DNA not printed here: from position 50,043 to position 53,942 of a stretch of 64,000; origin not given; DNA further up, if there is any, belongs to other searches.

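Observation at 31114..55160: Pair of paralogous giant extracellular-protein genes with conserved leaders and an adjacent Fis-like regulator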

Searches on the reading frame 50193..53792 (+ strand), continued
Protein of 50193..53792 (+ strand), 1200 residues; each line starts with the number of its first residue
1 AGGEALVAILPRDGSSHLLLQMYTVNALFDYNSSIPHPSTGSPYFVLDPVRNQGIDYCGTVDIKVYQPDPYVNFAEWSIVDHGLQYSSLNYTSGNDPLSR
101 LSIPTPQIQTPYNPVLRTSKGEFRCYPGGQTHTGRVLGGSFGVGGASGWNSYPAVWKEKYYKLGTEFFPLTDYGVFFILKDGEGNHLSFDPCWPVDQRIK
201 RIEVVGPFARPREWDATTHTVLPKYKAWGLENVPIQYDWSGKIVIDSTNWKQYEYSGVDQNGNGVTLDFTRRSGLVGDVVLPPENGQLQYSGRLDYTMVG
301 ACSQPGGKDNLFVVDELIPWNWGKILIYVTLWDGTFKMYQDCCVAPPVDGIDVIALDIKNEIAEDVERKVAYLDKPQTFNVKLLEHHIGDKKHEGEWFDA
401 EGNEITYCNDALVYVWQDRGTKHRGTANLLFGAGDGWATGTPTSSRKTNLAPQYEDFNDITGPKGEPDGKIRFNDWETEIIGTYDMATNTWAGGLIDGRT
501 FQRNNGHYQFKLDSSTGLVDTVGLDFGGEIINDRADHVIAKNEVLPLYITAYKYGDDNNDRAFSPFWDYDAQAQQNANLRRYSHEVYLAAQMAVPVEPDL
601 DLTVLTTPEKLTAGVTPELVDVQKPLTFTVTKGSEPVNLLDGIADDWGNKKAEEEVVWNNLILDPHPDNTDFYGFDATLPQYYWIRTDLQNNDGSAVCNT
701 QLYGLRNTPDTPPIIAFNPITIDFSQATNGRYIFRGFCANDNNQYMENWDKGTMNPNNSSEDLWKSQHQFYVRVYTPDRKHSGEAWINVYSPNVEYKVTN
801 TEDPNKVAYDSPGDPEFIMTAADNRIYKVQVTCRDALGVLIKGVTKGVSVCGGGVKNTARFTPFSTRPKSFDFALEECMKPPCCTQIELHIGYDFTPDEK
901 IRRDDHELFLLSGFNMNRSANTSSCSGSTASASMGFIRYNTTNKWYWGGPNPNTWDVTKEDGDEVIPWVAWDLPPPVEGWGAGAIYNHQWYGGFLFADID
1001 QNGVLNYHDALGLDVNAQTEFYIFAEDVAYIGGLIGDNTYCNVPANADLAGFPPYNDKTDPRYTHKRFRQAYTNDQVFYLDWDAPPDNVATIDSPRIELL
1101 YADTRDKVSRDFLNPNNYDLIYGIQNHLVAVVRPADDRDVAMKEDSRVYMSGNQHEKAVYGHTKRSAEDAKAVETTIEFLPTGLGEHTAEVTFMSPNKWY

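Call 112: list_cluster_members(proteins=[P0070, P0071, P0072, P0073, P0074, P0075, P0076, P0077, P0078, P0083])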
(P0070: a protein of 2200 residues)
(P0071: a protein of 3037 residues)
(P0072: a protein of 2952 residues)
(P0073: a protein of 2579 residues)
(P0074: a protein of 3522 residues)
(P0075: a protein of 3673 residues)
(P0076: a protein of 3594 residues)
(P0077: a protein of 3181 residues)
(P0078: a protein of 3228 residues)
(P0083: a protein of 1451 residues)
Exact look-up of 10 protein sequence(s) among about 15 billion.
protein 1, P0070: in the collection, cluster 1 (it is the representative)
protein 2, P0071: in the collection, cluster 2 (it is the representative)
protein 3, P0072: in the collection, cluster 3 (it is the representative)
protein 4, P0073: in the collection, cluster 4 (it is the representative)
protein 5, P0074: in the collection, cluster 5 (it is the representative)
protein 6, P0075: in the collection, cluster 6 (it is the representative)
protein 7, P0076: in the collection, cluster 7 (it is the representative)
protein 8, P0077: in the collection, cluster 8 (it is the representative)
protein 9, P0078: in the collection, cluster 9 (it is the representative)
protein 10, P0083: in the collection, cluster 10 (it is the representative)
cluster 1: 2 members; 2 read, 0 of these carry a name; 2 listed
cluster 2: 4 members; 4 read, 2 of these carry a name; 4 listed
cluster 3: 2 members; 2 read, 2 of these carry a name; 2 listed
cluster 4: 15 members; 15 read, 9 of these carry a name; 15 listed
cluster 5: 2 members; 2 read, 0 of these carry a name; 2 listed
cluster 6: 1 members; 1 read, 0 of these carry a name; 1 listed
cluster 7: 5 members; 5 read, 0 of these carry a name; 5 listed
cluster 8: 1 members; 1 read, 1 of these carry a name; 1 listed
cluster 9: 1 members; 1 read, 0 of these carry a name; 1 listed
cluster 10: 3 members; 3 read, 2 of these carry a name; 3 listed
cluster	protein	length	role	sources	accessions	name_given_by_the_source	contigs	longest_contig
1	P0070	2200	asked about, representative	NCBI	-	-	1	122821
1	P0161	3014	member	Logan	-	-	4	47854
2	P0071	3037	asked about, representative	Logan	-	-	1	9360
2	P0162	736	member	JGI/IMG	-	hypothetical protein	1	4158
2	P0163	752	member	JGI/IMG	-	hypothetical protein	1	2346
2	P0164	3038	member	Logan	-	-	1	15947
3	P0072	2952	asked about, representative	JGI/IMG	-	hypothetical protein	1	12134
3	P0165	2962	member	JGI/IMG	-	hypothetical protein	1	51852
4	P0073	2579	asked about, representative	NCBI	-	-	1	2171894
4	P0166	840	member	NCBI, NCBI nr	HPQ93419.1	MAG TPA: hypothetical protein PKV16_06505, partial [Caldisericia bacterium] | hypothetical protein [Caldisericia bacterium]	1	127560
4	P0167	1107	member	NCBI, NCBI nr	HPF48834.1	MAG TPA: hypothetical protein PLP35_03900, partial [Caldisericia bacterium] | hypothetical protein [Caldisericia bacterium]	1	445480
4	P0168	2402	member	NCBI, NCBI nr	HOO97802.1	MAG TPA: stalk domain-containing protein, partial [Caldisericia bacterium] | stalk domain-containing protein [Caldisericia bacterium]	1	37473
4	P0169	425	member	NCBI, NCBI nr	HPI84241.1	MAG TPA: hypothetical protein PLC68_06665, partial [Caldisericia bacterium] | hypothetical protein [Caldisericia bacterium]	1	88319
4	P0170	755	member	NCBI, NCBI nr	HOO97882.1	MAG TPA: hypothetical protein PL019_09045, partial [Caldisericia bacterium] | hypothetical protein [Caldisericia bacterium]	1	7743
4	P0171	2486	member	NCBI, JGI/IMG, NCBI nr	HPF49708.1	MAG TPA: stalk domain-containing protein [Caldisericia bacterium] | stalk domain-containing protein [Caldisericia bacterium]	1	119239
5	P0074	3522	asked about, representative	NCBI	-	-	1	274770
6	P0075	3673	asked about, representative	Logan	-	-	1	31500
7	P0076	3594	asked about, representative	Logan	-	-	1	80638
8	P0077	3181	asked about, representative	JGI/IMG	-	hypothetical protein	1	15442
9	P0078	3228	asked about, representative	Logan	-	-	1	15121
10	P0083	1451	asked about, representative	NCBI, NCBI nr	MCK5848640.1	MAG: copper amine oxidase N-terminal domain-containing protein, partial [Caldisericia ... | copper amine oxidase N-terminal domain-containing protein [Caldisericia bacterium]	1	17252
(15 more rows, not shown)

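Call 116: fold_search(model_id=the predicted structure, library=pdb)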
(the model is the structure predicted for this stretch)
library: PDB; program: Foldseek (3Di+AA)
matches with E <= 10: 629; with E <= 0.001: 25
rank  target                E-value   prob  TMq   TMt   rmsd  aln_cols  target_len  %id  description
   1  8wa2_A                3.7e-08  0.87  0.08  0.06  34.4      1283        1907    8  cryo-EM structure of native mastigonemes isolated from Chlamydomonas reinhardtii at 3.0 angstrom resolution (released 2024-04-10)
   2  9fx3_A                2.0e-07  1.00  0.12  0.12  25.7      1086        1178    8  Structure of active human CD109 (released 2025-03-19)
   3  8wa2_D                3.1e-07  0.84  0.08  0.07  28.7      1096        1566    7  cryo-EM structure of native mastigonemes isolated from Chlamydomonas reinhardtii at 3.0 angstrom resolution (released 2024-04-10)
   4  8wa2_F                6.4e-07  0.84  0.08  0.08  28.6      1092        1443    8  cryo-EM structure of native mastigonemes isolated from Chlamydomonas reinhardtii at 3.0 angstrom resolution (released 2024-04-10)
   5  7o7n_A                1.3e-06  0.92  0.11  0.11  36.3      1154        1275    8  (h-alpha2M)4 semiactivated I state (released 2022-04-13)
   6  8b0f_A                3.1e-06  0.96  0.11  0.11  27.1      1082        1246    8  CryoEM structure of C5b8-CD59 (released 2023-02-22)
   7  5i5k_A                3.1e-06  0.91  0.11  0.09  26.0      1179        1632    7  Structure of complement C5 in complex with eculizumab (released 2016-03-16)
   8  8c8m_A                3.2e-06  0.51  0.10  0.09  35.7      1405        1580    8  In vitro structure of the Nitrosopumilus maritimus S-layer - Composite map between two and six-fold symmetrised (released 2024-04-10)
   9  7s63_A                3.4e-06  0.96  0.12  0.11  29.8      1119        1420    8  Native-form oocyte/egg Alpha-2-Macroglobulin (A2Moo) tetramer (released 2022-01-05)
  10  8c8l_A                3.8e-06  0.47  0.10  0.10  35.6      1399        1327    8  In vitro structure of the Nitrosopumilus maritimus S-layer - Two-fold symmetry (C2) (released 2024-04-10)
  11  7q61_A                4.2e-06  0.96  0.12  0.12  26.4      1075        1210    7  Structure of TEV conjugated A2ML1 (A2ML1-TC) (released 2022-04-20)
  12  9u61_E                7.8e-06  0.87  0.09  0.07  27.5      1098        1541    7  CP/MBL pathways C3 convertase C4b2a and C3 complex (released 2026-01-14)
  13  3kls_A                1.5e-05  0.63  0.09  0.08  31.1      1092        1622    9  Structure of complement C5 in complex with SSL7 (released 2009-11-24)
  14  3kls_B                2.5e-05  0.89  0.12  0.11  25.8      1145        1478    8  Structure of complement C5 in complex with SSL7 (released 2009-11-24)
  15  3cu7_B                3.7e-05  0.87  0.12  0.11  25.4      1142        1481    7  Human Complement Component 5 (released 2008-06-10)
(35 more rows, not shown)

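Call 121: search_dna_similar(query=window:50193-53792:+, collection=plasmids, mode=protein, max_rows=5)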
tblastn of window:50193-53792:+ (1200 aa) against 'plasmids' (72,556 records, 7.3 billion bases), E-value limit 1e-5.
No match.
